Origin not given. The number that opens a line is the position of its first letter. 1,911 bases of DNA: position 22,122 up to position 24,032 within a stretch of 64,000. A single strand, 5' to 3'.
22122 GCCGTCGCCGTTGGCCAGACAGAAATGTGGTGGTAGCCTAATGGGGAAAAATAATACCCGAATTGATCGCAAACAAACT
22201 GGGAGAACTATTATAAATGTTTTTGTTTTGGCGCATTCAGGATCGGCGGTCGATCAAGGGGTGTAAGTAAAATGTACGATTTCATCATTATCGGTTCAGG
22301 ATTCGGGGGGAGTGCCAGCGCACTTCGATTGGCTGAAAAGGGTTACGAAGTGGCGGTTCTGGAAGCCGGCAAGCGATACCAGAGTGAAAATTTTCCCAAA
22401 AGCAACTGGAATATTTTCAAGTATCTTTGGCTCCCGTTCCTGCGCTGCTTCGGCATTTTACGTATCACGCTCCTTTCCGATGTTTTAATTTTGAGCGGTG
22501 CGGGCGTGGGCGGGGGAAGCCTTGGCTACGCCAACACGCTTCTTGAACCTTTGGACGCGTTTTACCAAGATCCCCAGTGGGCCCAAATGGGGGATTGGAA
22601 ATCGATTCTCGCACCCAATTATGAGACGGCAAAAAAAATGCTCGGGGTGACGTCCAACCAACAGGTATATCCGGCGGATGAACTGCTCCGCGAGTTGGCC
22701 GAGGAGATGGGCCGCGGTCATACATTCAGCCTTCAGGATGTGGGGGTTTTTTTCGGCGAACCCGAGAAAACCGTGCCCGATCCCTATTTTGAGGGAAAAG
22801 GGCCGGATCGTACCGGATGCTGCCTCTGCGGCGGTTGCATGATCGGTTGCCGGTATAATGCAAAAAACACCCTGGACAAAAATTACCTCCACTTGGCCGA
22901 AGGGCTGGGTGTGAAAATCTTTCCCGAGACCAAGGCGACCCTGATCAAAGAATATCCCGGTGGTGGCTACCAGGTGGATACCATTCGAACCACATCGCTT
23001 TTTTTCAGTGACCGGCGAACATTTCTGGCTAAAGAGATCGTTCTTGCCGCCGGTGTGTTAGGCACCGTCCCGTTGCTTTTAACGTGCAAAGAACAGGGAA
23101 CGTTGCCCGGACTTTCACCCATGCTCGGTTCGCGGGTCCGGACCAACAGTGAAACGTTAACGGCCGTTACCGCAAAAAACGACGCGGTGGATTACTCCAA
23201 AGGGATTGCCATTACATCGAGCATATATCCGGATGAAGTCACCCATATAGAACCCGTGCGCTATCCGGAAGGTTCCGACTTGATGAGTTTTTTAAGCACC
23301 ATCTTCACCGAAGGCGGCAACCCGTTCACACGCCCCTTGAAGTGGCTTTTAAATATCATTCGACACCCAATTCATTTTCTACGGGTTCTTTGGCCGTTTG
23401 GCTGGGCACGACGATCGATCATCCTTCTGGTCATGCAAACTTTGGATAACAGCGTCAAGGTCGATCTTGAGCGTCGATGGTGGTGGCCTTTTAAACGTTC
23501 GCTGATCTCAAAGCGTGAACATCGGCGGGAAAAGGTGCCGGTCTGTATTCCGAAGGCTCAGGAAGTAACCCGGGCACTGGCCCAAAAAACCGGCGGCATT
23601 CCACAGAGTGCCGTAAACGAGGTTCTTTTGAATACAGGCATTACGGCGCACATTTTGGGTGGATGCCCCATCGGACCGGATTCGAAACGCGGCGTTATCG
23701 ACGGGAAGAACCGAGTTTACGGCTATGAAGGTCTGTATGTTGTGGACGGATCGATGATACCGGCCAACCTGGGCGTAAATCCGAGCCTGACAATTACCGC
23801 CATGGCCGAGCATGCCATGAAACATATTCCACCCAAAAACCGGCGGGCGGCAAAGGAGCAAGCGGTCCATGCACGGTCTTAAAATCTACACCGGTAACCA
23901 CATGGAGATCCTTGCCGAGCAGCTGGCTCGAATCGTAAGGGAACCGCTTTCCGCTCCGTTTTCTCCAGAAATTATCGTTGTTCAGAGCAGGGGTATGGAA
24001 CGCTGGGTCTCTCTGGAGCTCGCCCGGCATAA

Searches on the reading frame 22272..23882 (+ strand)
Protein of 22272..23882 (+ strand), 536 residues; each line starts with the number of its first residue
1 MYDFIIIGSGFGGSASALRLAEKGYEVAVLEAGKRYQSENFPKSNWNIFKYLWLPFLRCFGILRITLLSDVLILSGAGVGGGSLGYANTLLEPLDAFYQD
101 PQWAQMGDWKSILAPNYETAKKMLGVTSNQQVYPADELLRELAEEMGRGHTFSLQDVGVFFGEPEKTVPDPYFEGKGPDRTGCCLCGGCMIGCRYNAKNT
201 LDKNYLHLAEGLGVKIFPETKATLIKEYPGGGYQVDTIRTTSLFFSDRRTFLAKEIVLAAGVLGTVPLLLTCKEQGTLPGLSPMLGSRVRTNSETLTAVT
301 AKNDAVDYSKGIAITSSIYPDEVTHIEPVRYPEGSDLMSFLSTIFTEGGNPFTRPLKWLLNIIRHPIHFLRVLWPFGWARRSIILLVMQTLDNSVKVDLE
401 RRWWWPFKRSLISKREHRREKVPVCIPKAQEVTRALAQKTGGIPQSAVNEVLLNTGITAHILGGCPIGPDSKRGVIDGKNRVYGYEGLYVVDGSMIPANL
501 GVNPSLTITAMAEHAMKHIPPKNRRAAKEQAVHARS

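Call 15: search_protein_families(library=pfam, proteins=[window:22272-23882:+])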
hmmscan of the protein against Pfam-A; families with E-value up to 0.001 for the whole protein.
window:22272-23882:+ (536 aa): 6 families
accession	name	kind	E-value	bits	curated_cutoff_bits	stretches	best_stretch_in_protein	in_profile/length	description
PF05199.19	GMC_oxred_C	-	2.4e-17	64.2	24.6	1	451-512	78-139/139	GMC oxidoreductase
PF01266.30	DAO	-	1e-10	42.1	27.9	1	3-35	1-33/353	FAD dependent oxidoreductase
PF00732.25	GMC_oxred_N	-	2.2e-08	34.6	23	1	180-270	108-198/218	GMC oxidoreductase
PF00890.30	FAD_binding_2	-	3.3e-06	27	20.4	1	3-37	1-35/414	FAD binding domain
PF07992.20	Pyr_redox_2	-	1.8e-05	24.7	26.1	1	2-37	1-36/291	Pyridine nucleotide-disulphide oxidoreductase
PF13450.12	NAD_binding_8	-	6.5e-05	23.6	21.9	1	6-35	1-30/68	NAD(P)-binding Rossmann-like domain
